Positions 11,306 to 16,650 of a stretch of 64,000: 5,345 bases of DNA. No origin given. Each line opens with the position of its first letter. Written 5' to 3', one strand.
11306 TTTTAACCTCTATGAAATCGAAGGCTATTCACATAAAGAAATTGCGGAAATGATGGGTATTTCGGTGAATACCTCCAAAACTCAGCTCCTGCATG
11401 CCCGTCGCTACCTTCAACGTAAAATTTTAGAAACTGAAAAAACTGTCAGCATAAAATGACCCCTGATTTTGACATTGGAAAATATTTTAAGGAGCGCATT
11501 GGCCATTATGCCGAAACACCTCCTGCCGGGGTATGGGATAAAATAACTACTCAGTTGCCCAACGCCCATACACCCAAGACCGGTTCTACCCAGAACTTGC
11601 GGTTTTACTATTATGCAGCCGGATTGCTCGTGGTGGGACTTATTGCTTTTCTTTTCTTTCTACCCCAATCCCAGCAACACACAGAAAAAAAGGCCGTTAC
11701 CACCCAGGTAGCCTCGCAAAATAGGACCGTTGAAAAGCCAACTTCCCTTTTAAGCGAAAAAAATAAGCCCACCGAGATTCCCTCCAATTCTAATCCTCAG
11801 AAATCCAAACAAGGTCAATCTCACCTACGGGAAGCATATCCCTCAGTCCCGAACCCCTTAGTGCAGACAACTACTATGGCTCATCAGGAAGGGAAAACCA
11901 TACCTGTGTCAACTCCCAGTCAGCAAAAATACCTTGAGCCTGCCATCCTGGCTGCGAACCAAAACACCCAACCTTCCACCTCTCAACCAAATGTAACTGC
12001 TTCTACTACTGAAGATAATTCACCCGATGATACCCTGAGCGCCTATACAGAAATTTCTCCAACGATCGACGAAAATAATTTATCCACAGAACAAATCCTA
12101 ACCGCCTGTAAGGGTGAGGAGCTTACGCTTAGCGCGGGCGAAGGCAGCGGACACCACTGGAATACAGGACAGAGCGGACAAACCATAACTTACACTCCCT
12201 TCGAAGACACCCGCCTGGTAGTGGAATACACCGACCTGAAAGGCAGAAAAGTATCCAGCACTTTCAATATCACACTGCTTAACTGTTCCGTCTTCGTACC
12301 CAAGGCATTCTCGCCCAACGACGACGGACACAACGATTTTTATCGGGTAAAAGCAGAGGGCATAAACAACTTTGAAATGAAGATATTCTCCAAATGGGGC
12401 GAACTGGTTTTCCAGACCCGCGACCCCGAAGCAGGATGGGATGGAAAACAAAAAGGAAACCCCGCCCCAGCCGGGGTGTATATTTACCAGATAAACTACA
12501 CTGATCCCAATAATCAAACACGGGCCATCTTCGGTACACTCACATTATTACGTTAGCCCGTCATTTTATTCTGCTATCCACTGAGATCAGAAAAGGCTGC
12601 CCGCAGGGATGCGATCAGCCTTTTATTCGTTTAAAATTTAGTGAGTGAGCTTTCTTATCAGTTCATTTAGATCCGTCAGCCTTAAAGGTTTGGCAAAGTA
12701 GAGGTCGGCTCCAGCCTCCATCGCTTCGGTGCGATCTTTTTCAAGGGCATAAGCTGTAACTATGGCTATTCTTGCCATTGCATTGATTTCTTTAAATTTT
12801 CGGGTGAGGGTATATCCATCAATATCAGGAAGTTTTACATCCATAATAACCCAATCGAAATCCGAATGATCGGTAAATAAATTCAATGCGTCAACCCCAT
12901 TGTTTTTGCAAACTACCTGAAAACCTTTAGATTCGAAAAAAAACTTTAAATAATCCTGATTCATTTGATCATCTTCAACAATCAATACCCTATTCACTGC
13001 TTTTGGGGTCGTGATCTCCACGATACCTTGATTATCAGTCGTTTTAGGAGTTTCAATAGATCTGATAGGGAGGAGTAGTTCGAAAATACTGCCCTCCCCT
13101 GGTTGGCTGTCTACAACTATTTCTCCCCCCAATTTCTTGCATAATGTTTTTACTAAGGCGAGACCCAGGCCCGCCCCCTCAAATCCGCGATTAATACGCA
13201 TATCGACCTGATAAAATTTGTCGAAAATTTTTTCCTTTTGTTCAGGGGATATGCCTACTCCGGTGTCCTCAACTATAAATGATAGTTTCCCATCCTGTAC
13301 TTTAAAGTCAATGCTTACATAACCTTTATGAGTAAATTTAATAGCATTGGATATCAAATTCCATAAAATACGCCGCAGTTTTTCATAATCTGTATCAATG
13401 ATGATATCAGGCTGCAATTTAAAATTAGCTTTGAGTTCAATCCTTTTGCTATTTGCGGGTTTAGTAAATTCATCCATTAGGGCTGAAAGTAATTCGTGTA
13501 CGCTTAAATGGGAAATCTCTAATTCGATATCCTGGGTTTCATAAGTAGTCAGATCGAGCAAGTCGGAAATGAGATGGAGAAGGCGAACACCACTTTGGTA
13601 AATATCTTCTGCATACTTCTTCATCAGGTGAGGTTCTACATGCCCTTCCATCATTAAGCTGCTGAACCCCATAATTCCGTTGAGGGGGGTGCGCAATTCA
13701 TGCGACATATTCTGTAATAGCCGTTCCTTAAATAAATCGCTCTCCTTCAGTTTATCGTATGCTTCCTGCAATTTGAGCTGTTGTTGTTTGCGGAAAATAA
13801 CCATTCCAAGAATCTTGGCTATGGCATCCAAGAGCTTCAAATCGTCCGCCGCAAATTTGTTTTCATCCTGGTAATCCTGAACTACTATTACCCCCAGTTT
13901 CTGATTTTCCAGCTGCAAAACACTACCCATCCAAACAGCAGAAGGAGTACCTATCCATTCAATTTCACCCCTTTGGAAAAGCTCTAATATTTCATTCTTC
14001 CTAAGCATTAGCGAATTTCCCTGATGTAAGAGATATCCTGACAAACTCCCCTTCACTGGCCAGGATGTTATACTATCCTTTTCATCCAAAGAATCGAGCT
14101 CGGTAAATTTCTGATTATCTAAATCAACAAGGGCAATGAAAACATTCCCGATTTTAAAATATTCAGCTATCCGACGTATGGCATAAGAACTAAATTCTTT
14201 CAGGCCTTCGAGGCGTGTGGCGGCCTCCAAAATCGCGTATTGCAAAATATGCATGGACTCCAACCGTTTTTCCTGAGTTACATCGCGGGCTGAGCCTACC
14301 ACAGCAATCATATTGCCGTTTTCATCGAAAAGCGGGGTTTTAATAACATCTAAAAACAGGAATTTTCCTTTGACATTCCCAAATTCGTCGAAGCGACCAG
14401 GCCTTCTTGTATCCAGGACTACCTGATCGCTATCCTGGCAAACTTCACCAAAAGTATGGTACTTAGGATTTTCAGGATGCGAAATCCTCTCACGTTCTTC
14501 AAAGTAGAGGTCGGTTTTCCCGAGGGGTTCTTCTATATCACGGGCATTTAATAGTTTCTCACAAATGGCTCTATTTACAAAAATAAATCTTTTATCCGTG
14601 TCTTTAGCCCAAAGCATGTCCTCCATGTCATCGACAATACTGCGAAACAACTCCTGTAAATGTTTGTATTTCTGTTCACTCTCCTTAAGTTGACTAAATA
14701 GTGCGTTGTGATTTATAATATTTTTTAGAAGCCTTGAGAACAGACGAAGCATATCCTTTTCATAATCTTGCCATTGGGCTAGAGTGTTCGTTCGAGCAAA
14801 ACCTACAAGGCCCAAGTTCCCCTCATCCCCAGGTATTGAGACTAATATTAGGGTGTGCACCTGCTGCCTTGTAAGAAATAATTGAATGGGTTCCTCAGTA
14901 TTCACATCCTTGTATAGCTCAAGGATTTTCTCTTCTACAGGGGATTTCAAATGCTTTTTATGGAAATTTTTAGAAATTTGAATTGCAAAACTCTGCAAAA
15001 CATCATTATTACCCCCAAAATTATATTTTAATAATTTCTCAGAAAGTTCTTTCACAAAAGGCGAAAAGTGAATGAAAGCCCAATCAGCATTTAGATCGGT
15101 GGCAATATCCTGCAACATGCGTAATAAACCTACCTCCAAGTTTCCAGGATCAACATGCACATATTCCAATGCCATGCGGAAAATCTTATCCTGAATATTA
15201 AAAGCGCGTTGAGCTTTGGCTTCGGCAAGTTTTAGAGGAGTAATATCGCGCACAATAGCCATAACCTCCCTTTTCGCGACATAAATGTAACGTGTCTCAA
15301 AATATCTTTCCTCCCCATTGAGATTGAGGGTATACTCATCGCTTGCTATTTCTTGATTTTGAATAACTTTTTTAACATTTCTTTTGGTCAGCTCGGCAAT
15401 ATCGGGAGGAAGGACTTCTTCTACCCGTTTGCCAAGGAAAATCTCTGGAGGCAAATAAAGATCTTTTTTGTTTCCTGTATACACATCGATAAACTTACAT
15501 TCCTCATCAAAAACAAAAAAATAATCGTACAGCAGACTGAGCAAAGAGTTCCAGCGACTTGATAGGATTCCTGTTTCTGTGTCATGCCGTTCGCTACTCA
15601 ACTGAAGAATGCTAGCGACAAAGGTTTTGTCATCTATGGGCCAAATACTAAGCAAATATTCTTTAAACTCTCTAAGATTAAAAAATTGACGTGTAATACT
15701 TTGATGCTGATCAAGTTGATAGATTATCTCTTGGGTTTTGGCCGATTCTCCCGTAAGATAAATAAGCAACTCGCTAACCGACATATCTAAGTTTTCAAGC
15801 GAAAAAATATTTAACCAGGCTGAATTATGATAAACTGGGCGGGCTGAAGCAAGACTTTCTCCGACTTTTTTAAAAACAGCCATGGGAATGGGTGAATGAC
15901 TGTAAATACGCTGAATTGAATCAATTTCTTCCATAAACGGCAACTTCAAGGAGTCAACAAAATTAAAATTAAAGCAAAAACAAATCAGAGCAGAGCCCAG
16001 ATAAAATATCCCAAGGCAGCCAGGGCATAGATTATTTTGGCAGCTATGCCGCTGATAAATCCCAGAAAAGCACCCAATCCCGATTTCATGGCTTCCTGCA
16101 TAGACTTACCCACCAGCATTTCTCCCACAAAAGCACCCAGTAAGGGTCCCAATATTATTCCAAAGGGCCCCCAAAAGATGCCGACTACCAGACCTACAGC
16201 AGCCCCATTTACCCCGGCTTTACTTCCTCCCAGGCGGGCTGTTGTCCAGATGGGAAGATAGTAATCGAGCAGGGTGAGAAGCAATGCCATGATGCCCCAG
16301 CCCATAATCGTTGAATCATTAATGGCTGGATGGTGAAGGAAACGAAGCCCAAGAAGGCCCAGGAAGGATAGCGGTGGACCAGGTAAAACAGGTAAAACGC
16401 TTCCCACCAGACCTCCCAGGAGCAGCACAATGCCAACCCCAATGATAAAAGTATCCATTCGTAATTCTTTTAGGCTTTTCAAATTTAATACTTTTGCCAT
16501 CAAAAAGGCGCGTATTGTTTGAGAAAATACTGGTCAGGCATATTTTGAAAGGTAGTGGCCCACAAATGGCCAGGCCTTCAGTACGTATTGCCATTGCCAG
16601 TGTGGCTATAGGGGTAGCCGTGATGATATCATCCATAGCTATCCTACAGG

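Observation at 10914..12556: ECF sigma factor coupled to a membrane protein whose outer end is a T9SS type-B sorting domain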

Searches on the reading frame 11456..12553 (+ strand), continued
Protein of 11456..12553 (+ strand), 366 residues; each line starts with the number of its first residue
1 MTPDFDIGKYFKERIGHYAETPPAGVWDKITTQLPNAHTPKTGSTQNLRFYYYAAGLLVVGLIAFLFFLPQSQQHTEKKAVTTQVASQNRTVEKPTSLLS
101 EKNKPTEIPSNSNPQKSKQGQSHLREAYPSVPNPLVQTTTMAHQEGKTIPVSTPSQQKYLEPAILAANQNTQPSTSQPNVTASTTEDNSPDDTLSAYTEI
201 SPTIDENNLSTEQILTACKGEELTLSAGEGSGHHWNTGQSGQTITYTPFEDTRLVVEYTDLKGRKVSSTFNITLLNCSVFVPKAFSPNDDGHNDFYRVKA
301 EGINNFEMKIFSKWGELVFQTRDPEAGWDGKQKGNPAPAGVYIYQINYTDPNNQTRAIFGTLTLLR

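Call 42: find_related_loci(query=A1, collection=genome_contigs, flank=6000)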
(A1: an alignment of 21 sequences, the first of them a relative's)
Query A1 (366 aa) in genome_contigs; peptide patterns used: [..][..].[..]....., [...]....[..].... (x = any residue, [..] = any of these).
159 stretches matched a pattern; 136 encode a relative of the query (tblastn E <= 1e-3); the best 80 are kept; 80 distinct loci.
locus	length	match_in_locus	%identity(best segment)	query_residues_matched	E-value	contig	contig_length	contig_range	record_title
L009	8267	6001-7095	50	1-366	2e-114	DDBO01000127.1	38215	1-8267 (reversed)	MAG TPA_asm: Bacteroidales bacterium UBA2030 UBA2030_contig_1405, whole genome shotgun sequence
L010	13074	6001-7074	37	1-365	6e-65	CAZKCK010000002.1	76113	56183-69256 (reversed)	MAG TPA_asm: uncultured Bacteroidales bacterium isolate SRP272421_co2_161 genome assembly, contig: NODE_434_length_76113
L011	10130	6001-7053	37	1-365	2e-64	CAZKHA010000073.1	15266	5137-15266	MAG TPA_asm: uncultured Bacteroidales bacterium isolate SRP272421_co2_817 genome assembly, contig: NODE_12462_length_152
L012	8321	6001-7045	53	1-365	2e-61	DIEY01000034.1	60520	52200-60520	MAG TPA_asm: Bacteroidales bacterium UBA5762 UBA5762_contig_35139, whole genome shotgun sequence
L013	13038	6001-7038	35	6-365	2e-61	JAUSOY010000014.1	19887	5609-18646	MAG: Bacteroidales bacterium isolate E21_metabat.bin.19 E21_k141_101273, whole genome shotgun sequence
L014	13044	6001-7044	36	1-365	3e-71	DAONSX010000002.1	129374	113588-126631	MAG TPA_asm: Bacteroidales bacterium isolate AMR_MDS_4267 NODE_79_length_129374_cov_115.952575, whole genome shotgun seq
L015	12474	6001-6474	46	208-365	2e-46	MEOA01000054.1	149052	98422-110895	MAG: Bacteroidetes bacterium GWE2_42_24 gwe2_scaffold_65, whole genome shotgun sequence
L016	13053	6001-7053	33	6-365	1e-48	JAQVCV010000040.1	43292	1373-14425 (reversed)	MAG: Bacteroidales bacterium isolate STD2_97 NODE_2993_length_43292_cov_4.718939_Sandtown_D2, whole genome shotgun seque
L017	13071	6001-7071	28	1-366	4e-38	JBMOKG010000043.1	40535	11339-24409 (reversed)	MAG: Bacteroidales bacterium isolate Deming_bin.89 contig1788, whole genome shotgun sequence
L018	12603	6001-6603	37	176-365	3e-37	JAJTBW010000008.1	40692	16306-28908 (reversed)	MAG: Sphingobacteriia bacterium isolate MS_R2_22 NODE_255_length_40692_cov_5.771538, whole genome shotgun sequence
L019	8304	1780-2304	34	199-366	1e-24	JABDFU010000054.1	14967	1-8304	MAG: Bacteroidetes bacterium isolate BWOrgControl_Nextera87_MAG1 3300020989.a:Ga0206879_1149, whole genome shotgun seque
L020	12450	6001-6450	35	227-366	4e-22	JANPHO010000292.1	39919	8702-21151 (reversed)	MAG: Saprospiraceae bacterium isolate VAR_69_metabat_100 VAR_69_k141_4262694, whole genome shotgun sequence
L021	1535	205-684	35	215-366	5e-22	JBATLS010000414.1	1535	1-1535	MAG: Saprospiraceae bacterium isolate MFD10474_ilm_asm_bin28 k127_108210, whole genome shotgun sequence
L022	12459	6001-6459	36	218-366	2e-20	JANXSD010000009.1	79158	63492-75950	MAG: Bacteroidetes bacterium isolate 336R_metabat_52 336R_k141_890990, whole genome shotgun sequence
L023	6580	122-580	36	218-366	3e-20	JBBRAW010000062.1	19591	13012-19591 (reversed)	MAG: Bacteroidia bacterium isolate Co_metawrap_2315 Cmw_2315_k141_7010843_length_19591_cov_8.0000, whole genome shotgun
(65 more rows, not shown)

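Call 74: fold_search(model_id=the predicted structure, library=pdb)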
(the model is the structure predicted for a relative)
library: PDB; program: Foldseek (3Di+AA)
matches with E <= 10: 1484; with E <= 0.001: 62
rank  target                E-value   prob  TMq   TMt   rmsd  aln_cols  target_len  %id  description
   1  9fls_A                7.1e-06  1.00  0.17  0.18  13.6       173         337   18  CryoEM structure of the fragment-3 (2061-2397) in the grappling hook protein A (GhpA) in the bacterium Aureispira sp.  (released 2024-10-16)
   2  8jmw_A                8.5e-06  1.00  0.17  0.13  14.7       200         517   12  Fibril form of serine peptidase Vpr (released 2023-12-06)
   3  9flp_A                1.8e-05  1.00  0.16  0.08  13.4       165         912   18  CryoEM structure of the neck (1403-2314) in the grappling hook protein A (GhpA) in the bacterium Aureispira sp. CCB-QB (released 2024-10-16)
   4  3pdd                  2.9e-05  1.00  0.15  0.25  14.0       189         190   14  Structures of Clostridium thermocellum CbhA fibronectin(III)-like modules (released 2011-11-23)
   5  8fwg_K3               3.9e-05  0.97  0.13  0.19  16.5       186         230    9  Structure of neck and portal vertex of Agrobacterium phage Milano, C5 symmetry (released 2023-12-06)
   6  8fwc_0                4.9e-05  0.96  0.13  0.19  16.2       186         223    9  Collar sheath structure of Agrobacterium phage Milano (released 2023-12-06)
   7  4zi9_A                5.9e-05  0.99  0.14  0.16  18.2       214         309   12  Structure of mouse clustered PcdhgA1 EC1-3 (released 2015-10-28)
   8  6s5y_A                5.9e-05  0.99  0.13  0.25  15.7       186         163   11  Structure of tandemly arrayed consecutive Rib domains (Rib2R) from Group B Streptococcal species Streptococcus agalact (released 2019-12-11)
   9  8fxr_P3               6.3e-05  0.96  0.13  0.20  16.4       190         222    9  Structure of neck with portal vertex of capsid of Agrobacterium phage Milano (released 2023-12-06)
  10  6za2_A                6.7e-05  1.00  0.18  0.08   9.3       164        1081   15  Crystal structure of dimeric latent PorU from Porphyromonas gingivalis (released 2021-09-29)
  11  5dzx_A                7.1e-05  1.00  0.16  0.14  17.3       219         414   12  Protocadherin beta 6 extracellular cadherin domains 1-4 (released 2016-05-04)
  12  9flw_A                8.0e-05  1.00  0.18  0.13  13.1       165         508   16  CryoEM structure of the fragment-6 (3571-4078) in the grappling hook protein A (GhpA) in the bacterium Aureispira sp.  (released 2024-10-16)
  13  8fxr_U3               9.0e-05  0.94  0.13  0.20  16.3       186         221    9  Structure of neck with portal vertex of capsid of Agrobacterium phage Milano (released 2023-12-06)
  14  5dzx_B                1.1e-04  1.00  0.16  0.14  17.3       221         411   11  Protocadherin beta 6 extracellular cadherin domains 1-4 (released 2016-05-04)
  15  3oq3_B                1.1e-04  1.00  0.18  0.20  13.6       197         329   13  Structural Basis of Type-I Interferon Sequestration by a Poxvirus Decoy Receptor (released 2011-05-18)
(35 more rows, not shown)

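Call 94: search_protein_families(library=pfam, proteins=[L017:8439-10466:+, L017:7079-8383:+, L017:4169-5404:+], max_evalue=0.001)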
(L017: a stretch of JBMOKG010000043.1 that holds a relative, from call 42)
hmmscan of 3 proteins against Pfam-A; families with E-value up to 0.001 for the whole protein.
L017:8439-10466:+ (676 aa): 3 families
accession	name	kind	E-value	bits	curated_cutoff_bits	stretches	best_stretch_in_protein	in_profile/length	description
PF13585.12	CHU_C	-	2.9e-12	47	27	1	590-674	2-86/86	CHU_C Type IX secretion signal domain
PF00041.27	fn3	-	9.7e-07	29.4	25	1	303-371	10-72/84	Fibronectin type III domain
PF09294.16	Interfer-bind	-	0.0002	22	21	1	322-385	38-103/104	Interferon-alpha/beta receptor, fibronectin type III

L017:7079-8383:+ (435 aa): 2 families
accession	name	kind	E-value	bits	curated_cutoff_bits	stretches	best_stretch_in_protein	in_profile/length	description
PF05193.26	Peptidase_M16_C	-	9.3e-27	94.5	23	1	189-365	2-178/181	Peptidase M16 inactive domain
PF00675.25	Peptidase_M16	-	0.00058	20.2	22.3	0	46-151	9-116/149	Insulinase (Peptidase family M16)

L017:4169-5404:+ (412 aa): 2 families
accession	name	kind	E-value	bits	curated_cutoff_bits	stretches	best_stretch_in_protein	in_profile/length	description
PF05193.26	Peptidase_M16_C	-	2.3e-32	112.7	23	1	168-344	2-180/181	Peptidase M16 inactive domain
PF00675.25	Peptidase_M16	-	1.3e-20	74.2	22.3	1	14-128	1-117/149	Insulinase (Peptidase family M16)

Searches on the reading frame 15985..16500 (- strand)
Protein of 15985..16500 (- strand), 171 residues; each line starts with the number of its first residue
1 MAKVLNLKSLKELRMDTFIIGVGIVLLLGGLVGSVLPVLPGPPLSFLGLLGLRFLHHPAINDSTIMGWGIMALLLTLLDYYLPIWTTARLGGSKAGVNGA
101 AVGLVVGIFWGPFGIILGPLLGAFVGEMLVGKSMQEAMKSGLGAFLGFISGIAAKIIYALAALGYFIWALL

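Call 23: search_protein_families(library=pfam, proteins=[window:15985-16500:-], max_evalue=0.00001)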
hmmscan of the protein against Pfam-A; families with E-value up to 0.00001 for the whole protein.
window:15985-16500:- (171 aa): 1 family
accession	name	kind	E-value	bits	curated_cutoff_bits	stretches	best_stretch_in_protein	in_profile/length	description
PF04306.18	DUF456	-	3.8e-35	121.6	29.4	1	35-169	1-138/139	Protein of unknown function (DUF456)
